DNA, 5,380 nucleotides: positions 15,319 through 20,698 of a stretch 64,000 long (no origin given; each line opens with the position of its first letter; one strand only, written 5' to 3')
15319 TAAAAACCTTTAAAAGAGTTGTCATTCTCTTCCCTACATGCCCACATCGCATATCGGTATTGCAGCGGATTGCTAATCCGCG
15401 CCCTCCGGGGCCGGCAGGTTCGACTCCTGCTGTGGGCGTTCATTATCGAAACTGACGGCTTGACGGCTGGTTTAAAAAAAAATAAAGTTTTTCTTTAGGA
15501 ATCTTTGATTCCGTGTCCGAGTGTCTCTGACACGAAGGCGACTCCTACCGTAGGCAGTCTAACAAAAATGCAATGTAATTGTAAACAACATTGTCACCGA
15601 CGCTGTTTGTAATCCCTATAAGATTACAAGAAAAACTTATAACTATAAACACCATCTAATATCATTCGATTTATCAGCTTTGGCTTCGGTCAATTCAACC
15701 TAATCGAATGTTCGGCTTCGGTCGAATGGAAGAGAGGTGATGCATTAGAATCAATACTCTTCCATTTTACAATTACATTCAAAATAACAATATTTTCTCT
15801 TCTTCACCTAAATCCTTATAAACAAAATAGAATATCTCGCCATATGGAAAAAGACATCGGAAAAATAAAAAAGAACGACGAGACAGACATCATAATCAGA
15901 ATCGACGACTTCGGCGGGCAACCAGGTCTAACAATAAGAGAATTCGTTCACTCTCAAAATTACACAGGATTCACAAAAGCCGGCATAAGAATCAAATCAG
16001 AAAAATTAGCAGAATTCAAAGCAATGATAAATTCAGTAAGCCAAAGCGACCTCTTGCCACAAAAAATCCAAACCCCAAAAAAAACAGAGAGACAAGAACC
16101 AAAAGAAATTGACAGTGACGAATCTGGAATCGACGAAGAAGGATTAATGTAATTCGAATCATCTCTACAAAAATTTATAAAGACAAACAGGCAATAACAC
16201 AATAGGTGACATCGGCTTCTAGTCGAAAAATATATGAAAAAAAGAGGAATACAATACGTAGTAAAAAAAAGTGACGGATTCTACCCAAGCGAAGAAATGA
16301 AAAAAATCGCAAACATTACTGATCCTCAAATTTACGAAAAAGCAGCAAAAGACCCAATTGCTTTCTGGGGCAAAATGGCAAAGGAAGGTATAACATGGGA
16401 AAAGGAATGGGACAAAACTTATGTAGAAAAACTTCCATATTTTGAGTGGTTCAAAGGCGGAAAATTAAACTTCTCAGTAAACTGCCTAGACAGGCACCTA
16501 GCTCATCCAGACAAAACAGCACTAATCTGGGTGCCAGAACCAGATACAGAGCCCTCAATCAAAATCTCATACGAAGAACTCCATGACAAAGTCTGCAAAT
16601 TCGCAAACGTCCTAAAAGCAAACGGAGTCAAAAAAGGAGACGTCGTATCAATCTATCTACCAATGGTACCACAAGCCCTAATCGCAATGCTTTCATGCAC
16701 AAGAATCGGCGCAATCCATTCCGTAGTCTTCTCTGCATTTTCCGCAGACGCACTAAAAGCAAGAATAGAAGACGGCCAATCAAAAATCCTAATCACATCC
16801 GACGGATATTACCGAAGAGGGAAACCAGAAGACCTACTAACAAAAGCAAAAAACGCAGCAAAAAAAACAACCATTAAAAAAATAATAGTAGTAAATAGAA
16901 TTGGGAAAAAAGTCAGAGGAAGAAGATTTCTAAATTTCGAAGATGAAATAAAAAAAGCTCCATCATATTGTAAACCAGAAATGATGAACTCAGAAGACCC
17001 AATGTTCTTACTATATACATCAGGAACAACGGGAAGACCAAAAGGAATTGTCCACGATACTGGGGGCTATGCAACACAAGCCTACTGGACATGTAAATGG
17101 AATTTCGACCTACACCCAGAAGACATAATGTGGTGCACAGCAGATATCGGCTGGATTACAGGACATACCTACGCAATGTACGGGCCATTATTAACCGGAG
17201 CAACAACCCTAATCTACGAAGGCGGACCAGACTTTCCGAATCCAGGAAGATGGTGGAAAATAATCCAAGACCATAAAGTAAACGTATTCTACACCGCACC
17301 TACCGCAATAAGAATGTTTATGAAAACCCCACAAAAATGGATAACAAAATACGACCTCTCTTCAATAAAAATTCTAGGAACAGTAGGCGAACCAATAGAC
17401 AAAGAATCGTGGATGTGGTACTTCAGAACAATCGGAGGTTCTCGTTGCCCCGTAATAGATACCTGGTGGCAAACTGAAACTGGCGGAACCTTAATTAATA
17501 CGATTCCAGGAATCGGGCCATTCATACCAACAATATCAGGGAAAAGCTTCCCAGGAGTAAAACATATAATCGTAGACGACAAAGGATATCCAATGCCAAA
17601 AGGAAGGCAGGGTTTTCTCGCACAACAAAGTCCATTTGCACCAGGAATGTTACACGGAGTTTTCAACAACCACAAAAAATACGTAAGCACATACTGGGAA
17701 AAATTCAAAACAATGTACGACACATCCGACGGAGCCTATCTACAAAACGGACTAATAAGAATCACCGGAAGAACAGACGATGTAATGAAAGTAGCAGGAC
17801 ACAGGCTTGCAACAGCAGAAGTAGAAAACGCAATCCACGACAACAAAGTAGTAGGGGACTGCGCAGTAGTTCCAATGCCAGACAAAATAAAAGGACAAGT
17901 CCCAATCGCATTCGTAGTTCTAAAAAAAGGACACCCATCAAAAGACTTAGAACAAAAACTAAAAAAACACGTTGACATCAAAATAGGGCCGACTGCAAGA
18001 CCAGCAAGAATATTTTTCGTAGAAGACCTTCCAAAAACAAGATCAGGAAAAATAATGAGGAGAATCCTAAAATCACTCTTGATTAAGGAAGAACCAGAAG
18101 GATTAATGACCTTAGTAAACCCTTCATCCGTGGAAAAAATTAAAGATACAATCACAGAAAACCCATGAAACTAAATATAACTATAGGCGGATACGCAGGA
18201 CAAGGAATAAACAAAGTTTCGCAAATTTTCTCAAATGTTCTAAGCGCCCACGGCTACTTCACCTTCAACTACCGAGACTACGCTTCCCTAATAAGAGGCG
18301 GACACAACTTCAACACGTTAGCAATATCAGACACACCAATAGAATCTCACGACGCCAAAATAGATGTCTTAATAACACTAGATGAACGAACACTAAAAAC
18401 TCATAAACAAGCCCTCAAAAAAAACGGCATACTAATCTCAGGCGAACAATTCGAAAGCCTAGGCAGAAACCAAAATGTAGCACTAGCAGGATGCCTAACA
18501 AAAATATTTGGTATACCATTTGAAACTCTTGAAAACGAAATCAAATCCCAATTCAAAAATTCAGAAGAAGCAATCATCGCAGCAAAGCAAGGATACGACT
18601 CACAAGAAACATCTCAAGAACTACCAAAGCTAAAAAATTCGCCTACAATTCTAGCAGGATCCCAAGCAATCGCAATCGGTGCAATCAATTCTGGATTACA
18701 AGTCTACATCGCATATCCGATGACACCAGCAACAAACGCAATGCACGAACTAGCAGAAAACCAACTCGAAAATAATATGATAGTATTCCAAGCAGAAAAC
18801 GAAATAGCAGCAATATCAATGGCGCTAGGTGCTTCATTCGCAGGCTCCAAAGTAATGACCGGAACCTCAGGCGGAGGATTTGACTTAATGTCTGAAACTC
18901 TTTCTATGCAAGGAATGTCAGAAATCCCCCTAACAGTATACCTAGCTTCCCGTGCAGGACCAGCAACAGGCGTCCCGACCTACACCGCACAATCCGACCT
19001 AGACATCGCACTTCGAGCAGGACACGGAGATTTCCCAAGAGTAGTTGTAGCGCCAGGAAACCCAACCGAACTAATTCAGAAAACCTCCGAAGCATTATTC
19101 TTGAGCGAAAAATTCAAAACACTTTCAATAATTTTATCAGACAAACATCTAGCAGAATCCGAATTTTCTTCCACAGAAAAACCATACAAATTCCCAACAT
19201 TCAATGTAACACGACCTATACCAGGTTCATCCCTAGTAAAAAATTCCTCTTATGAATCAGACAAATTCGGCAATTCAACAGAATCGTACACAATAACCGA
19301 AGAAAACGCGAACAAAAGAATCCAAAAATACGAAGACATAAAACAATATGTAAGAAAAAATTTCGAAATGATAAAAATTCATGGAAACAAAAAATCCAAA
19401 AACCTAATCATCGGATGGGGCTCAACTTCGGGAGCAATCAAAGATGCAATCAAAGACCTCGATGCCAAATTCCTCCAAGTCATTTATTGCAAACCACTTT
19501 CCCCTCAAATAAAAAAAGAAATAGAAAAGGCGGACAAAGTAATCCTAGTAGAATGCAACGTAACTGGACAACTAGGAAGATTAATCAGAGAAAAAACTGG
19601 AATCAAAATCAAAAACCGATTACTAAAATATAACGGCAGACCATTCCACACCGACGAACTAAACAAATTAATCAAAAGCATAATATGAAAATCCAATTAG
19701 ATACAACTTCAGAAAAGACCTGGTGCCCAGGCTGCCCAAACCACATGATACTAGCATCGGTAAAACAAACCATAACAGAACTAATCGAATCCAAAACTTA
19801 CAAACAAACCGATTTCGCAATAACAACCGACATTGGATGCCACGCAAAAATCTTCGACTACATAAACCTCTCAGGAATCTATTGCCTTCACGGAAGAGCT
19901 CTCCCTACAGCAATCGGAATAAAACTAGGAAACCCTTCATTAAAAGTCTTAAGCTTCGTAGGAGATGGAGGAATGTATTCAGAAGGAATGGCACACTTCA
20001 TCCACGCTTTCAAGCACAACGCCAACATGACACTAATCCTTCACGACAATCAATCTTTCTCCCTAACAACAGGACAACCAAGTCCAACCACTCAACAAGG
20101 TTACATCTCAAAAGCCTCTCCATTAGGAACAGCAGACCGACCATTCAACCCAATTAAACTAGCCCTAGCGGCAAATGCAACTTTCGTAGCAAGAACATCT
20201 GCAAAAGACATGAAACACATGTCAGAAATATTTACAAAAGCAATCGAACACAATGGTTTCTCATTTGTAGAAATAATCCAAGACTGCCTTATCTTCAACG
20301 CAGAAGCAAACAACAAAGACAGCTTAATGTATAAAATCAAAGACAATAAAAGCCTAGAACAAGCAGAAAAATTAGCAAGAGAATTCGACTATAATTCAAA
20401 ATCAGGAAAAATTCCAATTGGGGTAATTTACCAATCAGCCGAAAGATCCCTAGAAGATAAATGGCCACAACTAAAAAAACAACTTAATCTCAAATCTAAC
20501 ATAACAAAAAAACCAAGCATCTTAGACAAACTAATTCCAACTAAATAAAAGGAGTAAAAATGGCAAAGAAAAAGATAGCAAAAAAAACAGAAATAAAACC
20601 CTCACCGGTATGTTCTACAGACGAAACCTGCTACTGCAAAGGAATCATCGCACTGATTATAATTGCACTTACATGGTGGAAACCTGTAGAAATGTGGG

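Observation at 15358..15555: tRNA-Ser locus: second copy of the tRNA-associated element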

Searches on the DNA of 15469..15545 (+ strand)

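Call 47: build_rna_model(alignment_id=A1)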
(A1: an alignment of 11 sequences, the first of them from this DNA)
Model R1 built from alignment A1 (11 sequences, 93 columns); structure: RNAalifold consensus.
model positions 83; base pairs 19; branch points 1; effective number of sequences 2.15; information 0.684 bits per position. Calibrated on 0.2 Mb of random sequence (short: E-values are rough).
structure used (alignment columns):
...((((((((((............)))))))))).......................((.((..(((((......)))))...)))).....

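Call 48: search_with_rna_model(model_id=R1, sources=[window, L043, L111, L112, L113, L115, L118, L121, L122, L128, L129, L130, L132, L133], max_evalue=1)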
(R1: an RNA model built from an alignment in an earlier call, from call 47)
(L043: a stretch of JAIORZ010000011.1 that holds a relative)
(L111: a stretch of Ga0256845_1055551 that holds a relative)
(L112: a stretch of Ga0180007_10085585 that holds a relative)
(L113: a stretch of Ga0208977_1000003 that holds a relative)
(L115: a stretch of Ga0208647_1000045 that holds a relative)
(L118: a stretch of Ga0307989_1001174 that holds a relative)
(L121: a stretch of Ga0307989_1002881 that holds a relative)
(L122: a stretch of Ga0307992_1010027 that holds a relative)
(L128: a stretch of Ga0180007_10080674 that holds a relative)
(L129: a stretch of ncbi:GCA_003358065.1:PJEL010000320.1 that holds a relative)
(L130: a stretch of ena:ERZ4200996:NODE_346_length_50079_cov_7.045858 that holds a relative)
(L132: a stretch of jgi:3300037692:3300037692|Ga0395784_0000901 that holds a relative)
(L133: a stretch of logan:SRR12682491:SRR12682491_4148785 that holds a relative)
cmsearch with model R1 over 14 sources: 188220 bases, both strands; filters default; matches with E-value up to 1: 17.
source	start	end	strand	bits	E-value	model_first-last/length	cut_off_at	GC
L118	13109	13191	-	95.8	1.1e-20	1-83/83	no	0.34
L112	1151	1232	+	95.2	1.6e-20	1-83/83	no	0.39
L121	6644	6730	+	90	3e-19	1-83/83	no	0.4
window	54939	55029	+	87.5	1.2e-18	1-83/83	no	0.37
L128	274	360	-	87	1.6e-18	1-83/83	no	0.39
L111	189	265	+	81.3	4e-17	1-83/83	no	0.35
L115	7320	7404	+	80.5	6.5e-17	1-83/83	no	0.36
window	15469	15545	+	78.4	2.1e-16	1-83/83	no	0.39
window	56612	56689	+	74.2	2.3e-15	1-83/83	no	0.35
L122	1162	1242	+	73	4.5e-15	1-83/83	no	0.35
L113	2309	2380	-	70.7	1.7e-14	1-83/83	no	0.39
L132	5921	6001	-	52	6.4e-10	1-83/83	no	0.4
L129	9292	9368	-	38.8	1.1e-06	1-83/83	no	0.3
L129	9439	9509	-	37.7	2e-06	4-79/83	no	0.38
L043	7599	7680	-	36.1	5e-06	1-83/83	no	0.46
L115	7008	7063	+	28.8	0.00031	1-83/83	no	0.41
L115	4942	4966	+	17.6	0.18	53-77/83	no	0.4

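Call 67: search_with_rna_model(model_id=R1, sources=[L134, L135, L136, L131, L133], max_evalue=1)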
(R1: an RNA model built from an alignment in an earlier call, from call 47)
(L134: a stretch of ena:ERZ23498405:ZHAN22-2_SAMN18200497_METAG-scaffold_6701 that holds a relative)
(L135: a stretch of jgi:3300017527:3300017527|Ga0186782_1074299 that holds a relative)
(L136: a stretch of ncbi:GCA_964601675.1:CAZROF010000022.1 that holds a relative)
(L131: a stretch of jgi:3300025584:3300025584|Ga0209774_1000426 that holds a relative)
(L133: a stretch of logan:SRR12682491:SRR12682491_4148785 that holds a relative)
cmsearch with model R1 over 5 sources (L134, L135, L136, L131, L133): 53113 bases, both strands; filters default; matches with E-value up to 1: 2.
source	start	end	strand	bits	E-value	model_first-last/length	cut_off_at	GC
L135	9869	9954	-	13.2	0.58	1-83/83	no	0.37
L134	10525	10590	+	12.5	0.87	1-83/83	no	0.41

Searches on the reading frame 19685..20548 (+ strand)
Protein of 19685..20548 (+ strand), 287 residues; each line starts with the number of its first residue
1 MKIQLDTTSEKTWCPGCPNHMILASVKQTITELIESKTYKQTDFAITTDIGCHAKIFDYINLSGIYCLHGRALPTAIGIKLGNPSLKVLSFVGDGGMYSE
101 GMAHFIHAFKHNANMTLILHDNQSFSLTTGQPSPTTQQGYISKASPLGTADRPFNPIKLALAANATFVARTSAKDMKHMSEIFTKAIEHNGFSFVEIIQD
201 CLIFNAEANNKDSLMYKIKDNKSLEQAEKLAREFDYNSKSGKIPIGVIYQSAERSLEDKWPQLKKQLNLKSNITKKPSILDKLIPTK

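Call 9: search_protein_families(library=pfam, proteins=[window:19685-20548:+], max_evalue=0.01)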
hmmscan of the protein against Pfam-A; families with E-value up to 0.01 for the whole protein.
window:19685-20548:+ (287 aa): 2 families
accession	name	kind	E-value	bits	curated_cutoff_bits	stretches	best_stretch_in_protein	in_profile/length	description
PF02775.26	TPP_enzyme_C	-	1.4e-29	103.2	21.9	1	49-197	1-151/151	Thiamine pyrophosphate enzyme, C-terminal TPP binding domain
PF12367.13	PFO_beta_C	-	0.0014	19.1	24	1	220-264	25-65/66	Pyruvate ferredoxin oxidoreductase beta subunit C terminal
